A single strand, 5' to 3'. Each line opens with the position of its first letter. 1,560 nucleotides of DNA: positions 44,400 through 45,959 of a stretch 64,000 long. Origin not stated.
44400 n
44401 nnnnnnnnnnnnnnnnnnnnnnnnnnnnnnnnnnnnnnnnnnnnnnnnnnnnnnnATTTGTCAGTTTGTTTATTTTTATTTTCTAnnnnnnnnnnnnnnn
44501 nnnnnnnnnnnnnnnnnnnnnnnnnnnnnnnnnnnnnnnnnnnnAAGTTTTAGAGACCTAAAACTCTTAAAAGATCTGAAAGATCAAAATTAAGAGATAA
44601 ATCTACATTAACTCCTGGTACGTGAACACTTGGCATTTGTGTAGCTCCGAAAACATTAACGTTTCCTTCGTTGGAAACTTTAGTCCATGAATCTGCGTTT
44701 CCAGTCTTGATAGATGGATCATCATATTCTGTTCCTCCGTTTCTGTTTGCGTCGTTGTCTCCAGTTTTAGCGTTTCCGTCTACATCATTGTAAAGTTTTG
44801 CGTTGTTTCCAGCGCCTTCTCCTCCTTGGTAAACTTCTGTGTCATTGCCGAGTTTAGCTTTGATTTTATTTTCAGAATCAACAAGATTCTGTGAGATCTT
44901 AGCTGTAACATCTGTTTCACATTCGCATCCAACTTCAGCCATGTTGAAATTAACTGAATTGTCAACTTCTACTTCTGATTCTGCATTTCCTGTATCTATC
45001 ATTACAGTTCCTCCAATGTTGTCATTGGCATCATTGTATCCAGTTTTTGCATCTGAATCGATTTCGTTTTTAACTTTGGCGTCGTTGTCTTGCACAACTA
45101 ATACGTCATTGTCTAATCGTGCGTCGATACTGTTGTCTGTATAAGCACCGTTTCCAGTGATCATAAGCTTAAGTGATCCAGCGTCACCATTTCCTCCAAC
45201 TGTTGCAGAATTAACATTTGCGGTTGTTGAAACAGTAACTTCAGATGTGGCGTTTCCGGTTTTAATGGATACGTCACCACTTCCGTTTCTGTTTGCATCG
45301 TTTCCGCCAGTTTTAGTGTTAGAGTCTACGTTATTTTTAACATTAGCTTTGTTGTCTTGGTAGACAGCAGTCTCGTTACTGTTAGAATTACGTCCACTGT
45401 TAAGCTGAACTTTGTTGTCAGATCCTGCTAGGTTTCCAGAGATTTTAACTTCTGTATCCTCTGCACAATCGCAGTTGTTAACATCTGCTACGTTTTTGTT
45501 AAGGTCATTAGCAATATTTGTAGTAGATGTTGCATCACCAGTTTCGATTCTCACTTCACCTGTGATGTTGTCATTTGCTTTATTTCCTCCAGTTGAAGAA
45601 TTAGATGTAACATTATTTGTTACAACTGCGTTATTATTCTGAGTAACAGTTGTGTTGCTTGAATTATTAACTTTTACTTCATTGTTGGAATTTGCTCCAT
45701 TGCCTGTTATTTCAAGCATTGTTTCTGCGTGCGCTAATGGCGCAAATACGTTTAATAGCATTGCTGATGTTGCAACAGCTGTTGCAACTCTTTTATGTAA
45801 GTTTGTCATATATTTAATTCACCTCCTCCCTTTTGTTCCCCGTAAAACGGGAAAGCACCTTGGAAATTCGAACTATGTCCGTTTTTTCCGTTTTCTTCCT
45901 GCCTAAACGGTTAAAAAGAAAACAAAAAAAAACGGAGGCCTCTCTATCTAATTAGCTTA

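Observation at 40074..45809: Sortase operon with three paralogous Asn/Thr/Gly-rich repeat proteins of an unrecognised module family; only one carries LPXTG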

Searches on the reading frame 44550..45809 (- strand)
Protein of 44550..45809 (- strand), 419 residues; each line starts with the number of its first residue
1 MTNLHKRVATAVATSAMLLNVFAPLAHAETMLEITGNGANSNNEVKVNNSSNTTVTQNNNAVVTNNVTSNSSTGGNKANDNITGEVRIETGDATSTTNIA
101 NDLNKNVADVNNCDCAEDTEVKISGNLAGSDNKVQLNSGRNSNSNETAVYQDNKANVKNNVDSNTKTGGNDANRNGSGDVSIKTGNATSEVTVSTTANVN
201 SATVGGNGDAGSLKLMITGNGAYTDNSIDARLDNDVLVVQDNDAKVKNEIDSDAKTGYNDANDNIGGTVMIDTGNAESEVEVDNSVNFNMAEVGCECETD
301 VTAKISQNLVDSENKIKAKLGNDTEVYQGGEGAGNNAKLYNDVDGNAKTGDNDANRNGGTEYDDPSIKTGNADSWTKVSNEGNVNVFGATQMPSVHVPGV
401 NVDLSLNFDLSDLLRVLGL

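Call 3: search_protein_families(library=pfam, proteins=[window:44550-45809:-], max_evalue=1)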
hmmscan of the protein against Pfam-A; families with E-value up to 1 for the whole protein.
window:44550-45809:- (419 aa): 1 family
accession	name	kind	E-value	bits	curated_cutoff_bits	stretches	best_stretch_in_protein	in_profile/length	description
PF24153.1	Meg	-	0.12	13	27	1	1-66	1-63/88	Maternally expressed gene family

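Call 4: search_protein_families(library=ncbifam, proteins=[window:44550-45809:-], max_evalue=1)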
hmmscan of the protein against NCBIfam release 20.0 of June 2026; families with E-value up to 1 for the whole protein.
window:44550-45809:- (419 aa): 1 family
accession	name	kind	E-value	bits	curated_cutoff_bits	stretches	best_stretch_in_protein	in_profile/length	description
NF053654.1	GroundWater_YciW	equivalog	0.081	12.7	310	1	99-168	64-129/179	YciW-related (seleno)protein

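Call 7: find_homologous_proteins(query=window:44550-45809:-, max_evalue=0.001)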
Query window:44550-45809:- (419 aa): 437 proteins with E <= 0.001 among 5299 candidates; the best 120 are listed.
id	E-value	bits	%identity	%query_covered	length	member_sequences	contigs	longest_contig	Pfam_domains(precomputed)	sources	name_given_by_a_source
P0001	1.7e-253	859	100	100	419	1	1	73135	-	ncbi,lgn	-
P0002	1.8e-222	757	89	100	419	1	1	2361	-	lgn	-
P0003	2.9e-215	733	87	100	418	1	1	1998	-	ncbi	-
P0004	4.6e-195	667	80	100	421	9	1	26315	-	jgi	-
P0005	3.9e-185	634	76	100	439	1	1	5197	-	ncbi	-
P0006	1.8e-183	628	75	100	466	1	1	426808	-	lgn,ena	-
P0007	3.2e-180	618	76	100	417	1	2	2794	-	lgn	-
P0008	4.6e-178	611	75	100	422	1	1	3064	-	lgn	-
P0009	5.6e-156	538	67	100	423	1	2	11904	-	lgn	-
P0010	2.4e-146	506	66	100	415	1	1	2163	-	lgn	-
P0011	1.2e-114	402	55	100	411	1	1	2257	-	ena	-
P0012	5.1e-106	374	54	93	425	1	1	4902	-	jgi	jgi:hypothetical protein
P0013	1.7e-104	368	54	93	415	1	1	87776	-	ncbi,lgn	-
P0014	5.3e-103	364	54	97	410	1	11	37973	-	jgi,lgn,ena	-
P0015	7.1e-103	363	53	97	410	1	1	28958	-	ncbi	-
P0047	6.6e-93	330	47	95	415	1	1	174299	-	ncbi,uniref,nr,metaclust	ncbi:hypothetical protein A2Z33_00965 [Candidatus Gottesmanbacteria bacterium RBG_16_52_11]|uniref:U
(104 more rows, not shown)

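Call 8: search_solved_structures(query=window:44550-45809:-, max_evalue=10)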
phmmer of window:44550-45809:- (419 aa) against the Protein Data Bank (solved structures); distinct sequences matched with E-value up to 10: 1.
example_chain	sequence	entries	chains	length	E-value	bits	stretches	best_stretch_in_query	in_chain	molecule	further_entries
6vr7_A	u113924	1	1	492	0.014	18.2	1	215-333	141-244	Mur ligase middle domain protein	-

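Call 16: find_encoding_contigs(protein=P0006, flank=8000, max_places=2)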
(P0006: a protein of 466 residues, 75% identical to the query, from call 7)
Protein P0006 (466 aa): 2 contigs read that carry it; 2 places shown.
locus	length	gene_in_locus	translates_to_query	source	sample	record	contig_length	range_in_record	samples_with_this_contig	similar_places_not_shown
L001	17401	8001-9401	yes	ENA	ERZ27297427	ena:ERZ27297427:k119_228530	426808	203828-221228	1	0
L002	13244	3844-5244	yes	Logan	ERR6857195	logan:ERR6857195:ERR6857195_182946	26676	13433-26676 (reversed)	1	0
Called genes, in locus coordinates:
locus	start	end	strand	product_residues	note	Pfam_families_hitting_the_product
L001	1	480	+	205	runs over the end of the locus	PF18896:SLT_3 (weak)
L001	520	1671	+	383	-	PF09903:DUF2130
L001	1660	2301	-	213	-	PF00730:HhH-GPD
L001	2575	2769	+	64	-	-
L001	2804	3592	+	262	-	PF12705:PDDEXK_1 (faint)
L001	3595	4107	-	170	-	-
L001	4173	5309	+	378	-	PF01702:TGT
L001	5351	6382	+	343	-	PF02547:Queuosine_synth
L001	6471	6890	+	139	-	-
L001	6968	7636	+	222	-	-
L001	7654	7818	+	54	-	PF10055:DUF2292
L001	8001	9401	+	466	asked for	-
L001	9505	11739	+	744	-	-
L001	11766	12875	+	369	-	-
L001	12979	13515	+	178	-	PF04203:Sortase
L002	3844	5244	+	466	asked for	-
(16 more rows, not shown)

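Call 17: find_encoding_contigs(protein=P0047, flank=8000, max_places=2)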
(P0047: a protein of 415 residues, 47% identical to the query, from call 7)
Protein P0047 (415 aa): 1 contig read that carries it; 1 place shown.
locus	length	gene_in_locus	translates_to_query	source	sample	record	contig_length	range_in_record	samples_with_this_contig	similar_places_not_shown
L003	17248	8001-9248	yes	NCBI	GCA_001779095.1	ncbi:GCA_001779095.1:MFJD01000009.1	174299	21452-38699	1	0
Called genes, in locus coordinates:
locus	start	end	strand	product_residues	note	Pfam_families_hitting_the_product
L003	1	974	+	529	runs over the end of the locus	PF13231:PMT_2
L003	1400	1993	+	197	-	-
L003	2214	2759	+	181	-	-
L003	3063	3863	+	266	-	-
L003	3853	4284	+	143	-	-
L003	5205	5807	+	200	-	PF18904:DUF5660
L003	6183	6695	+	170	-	-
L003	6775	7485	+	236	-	-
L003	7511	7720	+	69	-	PF10055:DUF2292 (weak)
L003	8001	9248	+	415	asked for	-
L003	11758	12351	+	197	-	-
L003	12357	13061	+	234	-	PF04203:Sortase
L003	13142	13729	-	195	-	-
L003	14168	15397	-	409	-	PF00353:HemolysinCabind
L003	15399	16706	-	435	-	PF00932:LTD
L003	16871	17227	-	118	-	-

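Call 21: predict_structure(alignment_id=A1)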
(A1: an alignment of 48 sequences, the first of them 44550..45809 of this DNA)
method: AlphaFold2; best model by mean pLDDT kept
length: 419 residues; sequences in the alignment: 48
mean_pLDDT: 58.4   pTM: 0.49
mean pLDDT of the five models: 58.4, 57.9, 56.6, 43.3, 40.3
residues with pLDDT >= 90: 0; 70-90: 147; 50-70: 108; < 50: 164
segments of 3 or more residues with pLDDT < 50: 1-52, 56-59, 121-143, 213-230, 295-318, 328-333, 383-410
pLDDT, mean of each block of 10 residues (from residue 1): 30 30 35 36 37 48 68 82 81 83 57 53 38 43 52 65 84 79 88 69 54 43 39 57 71 85 80 87 65 51 34 39 51 56 82 77 78 78 47 36 32 54
secondary structure, 60 per line:
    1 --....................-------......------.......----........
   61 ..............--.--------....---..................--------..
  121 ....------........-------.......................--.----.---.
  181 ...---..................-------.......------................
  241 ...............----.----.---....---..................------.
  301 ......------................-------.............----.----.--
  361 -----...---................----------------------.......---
elements in order: H3-22 E30-35 E42-48 E53-74 E86-89 E93-110 E119-124 E131-138 E146-168 E180-183 E187-204 E212-218 E225-255 E269-272 E276-293 E300-306 E313-328 E336-348 E366-368 E372-387 H410-416

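Call 23: fold_search(model_id=the predicted structure, library=pdb)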
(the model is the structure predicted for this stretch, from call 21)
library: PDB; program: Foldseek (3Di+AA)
matches with E <= 10: 144; with E <= 0.001: 0
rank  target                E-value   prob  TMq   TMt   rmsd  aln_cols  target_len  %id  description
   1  9u4u_A                1.8e-02  0.14  0.09  0.20  33.5       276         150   11  Structure of the functional amyloid FapC from Pseudomonas sp.UK4 (released 2025-08-06)
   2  3zpp                  3.7e-01  0.01  0.05  0.05  42.2       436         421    8  Structure of the Streptococcus pneumoniae surface protein and adhesin PfbA (released 2013-05-29)
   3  5nxk_A                3.9e-01  0.01  0.05  0.06  40.4       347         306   10  L. reuteri 53608 SRRP (released 2018-03-21)
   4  6n2b_A                4.3e-01  0.01  0.04  0.04  41.0       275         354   10  The Crystal Structure of Caldicellulosiruptor kristjanssonii Tapirin C-terminal domain (released 2018-12-19)
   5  7o84_A                4.3e-01  0.01  0.04  0.04  41.4       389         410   11  Structure of the PL6 family alginate lyase Pedsa0632 from Pseudopedobacter saltans in complex with substrate (released 2021-07-28)
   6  2zu0_B                4.5e-01  0.01  0.07  0.07  39.2       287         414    9  Crystal structure of SufC-SufD complex involved in the iron-sulfur cluster biosynthesis (released 2009-03-10)
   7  5awf_B                5.0e-01  0.01  0.07  0.07  39.9       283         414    9  Crystal structure of SufB-SufC-SufD complex from Escherichia coli (released 2015-11-11)
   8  5awf_A                5.2e-01  0.01  0.05  0.05  38.0       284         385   10  Crystal structure of SufB-SufC-SufD complex from Escherichia coli (released 2015-11-11)
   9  8iqe_A                5.2e-01  0.00  0.04  0.03  39.7       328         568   11  Crystal structure of tetrameric K2-2 TSP (released 2024-02-21)
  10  6bea                  5.8e-01  0.01  0.05  0.05  43.3       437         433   12  Crystal structure of the autotransporter UpaB from E. coli strain CFT073 (released 2019-04-10)
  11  5awg_A                6.4e-01  0.01  0.06  0.06  38.9       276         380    9  Crystal structure of Hg-bound SufB-SufC-SufD complex from Escherichia coli (released 2015-11-11)
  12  5nxk_C                6.7e-01  0.01  0.05  0.06  41.9       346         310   14  L. reuteri 53608 SRRP (released 2018-03-21)
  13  1vh4_A                7.0e-01  0.02  0.09  0.10  40.2       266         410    9  Crystal structure of a stabilizer of iron transporter (released 2003-12-30)
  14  5awf_E                7.0e-01  0.01  0.05  0.06  39.7       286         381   10  Crystal structure of SufB-SufC-SufD complex from Escherichia coli (released 2015-11-11)
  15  7c7d_A                7.7e-01  0.00  0.04  0.03  43.1       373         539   10  Crystal structure of the catalytic unit of thermostable GH87 alpha-1,3-glucanase from Streptomyces thermodiastaticus s (released 2020-11-11)
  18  8c50_A                1.1e+00  0.00  0.04  0.05  43.1       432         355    8  Pontibacter korlensis curli subunit CsgA (released 2023-06-28)
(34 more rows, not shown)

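Call 24: search_protein_families(library=pfam, proteins=[L003:13142-13729:-, L003:11758-12351:+, L003:6775-7485:+, L003:6183-6695:+], max_evalue=1)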
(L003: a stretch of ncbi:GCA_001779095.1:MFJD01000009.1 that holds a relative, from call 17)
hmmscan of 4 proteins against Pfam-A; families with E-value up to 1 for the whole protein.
L003:13142-13729:- (195 aa): 0 families

L003:11758-12351:+ (197 aa): 0 families

L003:6775-7485:+ (236 aa): 0 families

L003:6183-6695:+ (170 aa): 2 families
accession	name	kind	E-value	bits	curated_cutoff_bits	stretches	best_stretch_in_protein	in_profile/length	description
PF11377.13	DUF3180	-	0.099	13.3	28.4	0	3-31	32-59/135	Protein of unknown function (DUF3180)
PF12669.12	FeoB_associated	-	0.31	11.8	27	0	5-23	3-21/44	FeoB-associated Cys-rich membrane protein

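Call 28: find_related_loci(query=A2, collection=genome_contigs, flank=7000)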
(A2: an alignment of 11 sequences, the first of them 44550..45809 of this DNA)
Query A2 (419 aa) in genome_contigs; peptide patterns used: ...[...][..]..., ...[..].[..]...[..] (x = any residue, [..] = any of these).
142 stretches matched a pattern; 66 encode a relative of the query (tblastn E <= 1e-3); 65 distinct loci.
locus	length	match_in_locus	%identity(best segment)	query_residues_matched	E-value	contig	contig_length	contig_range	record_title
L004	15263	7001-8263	79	1-419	0e+0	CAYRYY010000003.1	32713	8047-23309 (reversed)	MAG TPA_asm: uncultured Gammaproteobacteria bacterium isolate SRP286056_co1_491 genome assembly, contig: NODE_1474_lengt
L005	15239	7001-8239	50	1-418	4e-112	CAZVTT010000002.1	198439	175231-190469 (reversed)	MAG TPA_asm: uncultured Gammaproteobacteria bacterium isolate SRP292972_co1_32 genome assembly, contig: NODE_96_length_1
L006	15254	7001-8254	52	1-419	3e-111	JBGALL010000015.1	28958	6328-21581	MAG: Candidatus Woesebacteria bacterium isolate MAG_MBR_H10.109 MBRH10-109_opera_contig_5685, whole genome shotgun seque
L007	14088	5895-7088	52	1-409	1e-105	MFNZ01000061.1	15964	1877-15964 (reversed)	MAG: Candidatus Levybacteria bacterium RIFCSPHIGHO2_02_FULL_37_13 rifcsphigho2_02_scaffold_9034, whole genome shotgun se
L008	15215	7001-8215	50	1-417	1e-102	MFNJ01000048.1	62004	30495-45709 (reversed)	MAG: Candidatus Levybacteria bacterium RIFCSPHIGHO2_01_FULL_36_15 rifcsphigho2_01_scaffold_616, whole genome shotgun seq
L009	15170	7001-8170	54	6-394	5e-100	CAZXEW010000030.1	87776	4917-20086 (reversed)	MAG TPA_asm: uncultured Gammaproteobacteria bacterium isolate binchicken_co203_146 genome assembly, contig: k141_1114489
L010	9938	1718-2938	48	1-419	1e-99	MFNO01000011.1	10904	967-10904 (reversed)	MAG: Candidatus Levybacteria bacterium RIFCSPHIGHO2_01_FULL_38_26 rifcsphigho2_01_scaffold_15830, whole genome shotgun s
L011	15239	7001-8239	49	1-419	2e-98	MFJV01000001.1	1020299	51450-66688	MAG: Candidatus Gottesmanbacteria bacterium RIFCSPLOWO2_01_FULL_43_11b rifcsplowo2_01_scaffold_30, whole genome shotgun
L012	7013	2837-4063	48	1-419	5e-98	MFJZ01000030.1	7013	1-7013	MAG: Candidatus Gottesmanbacteria bacterium RIFCSPLOWO2_01_FULL_49_10 rifcsplowo2_01_scaffold_30608, whole genome shotgu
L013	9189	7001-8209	48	6-417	1e-96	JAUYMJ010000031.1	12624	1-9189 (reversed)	MAG: bacterium isolate C24_metabat.bin.81 C24_k141_177355, whole genome shotgun sequence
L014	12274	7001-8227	46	1-419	2e-95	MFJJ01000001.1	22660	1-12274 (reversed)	MAG: Candidatus Gottesmanbacteria bacterium RIFCSPHIGHO2_01_FULL_46_14 rifcsphigho2_01_scaffold_10795, whole genome shot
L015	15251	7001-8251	45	1-419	4e-92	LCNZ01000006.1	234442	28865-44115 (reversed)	MAG: Candidatus Amesbacteria bacterium GW2011_GWB1_47_19 UX91_C0006, whole genome shotgun sequence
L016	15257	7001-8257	53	1-419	4e-92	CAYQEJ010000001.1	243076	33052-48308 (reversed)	MAG TPA_asm: uncultured Gammaproteobacteria bacterium isolate SRP278252_co2_88 genome assembly, contig: NODE_35_length_2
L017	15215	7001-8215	49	1-408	1e-91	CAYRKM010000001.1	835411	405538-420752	MAG TPA_asm: uncultured Gammaproteobacteria bacterium isolate SRP292972_co1_108 genome assembly, contig: NODE_7_length_8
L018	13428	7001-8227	48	1-419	1e-89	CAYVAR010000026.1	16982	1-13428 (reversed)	MAG TPA_asm: uncultured Gammaproteobacteria bacterium isolate binchicken_co110_1166 genome assembly, contig: NODE_7293_l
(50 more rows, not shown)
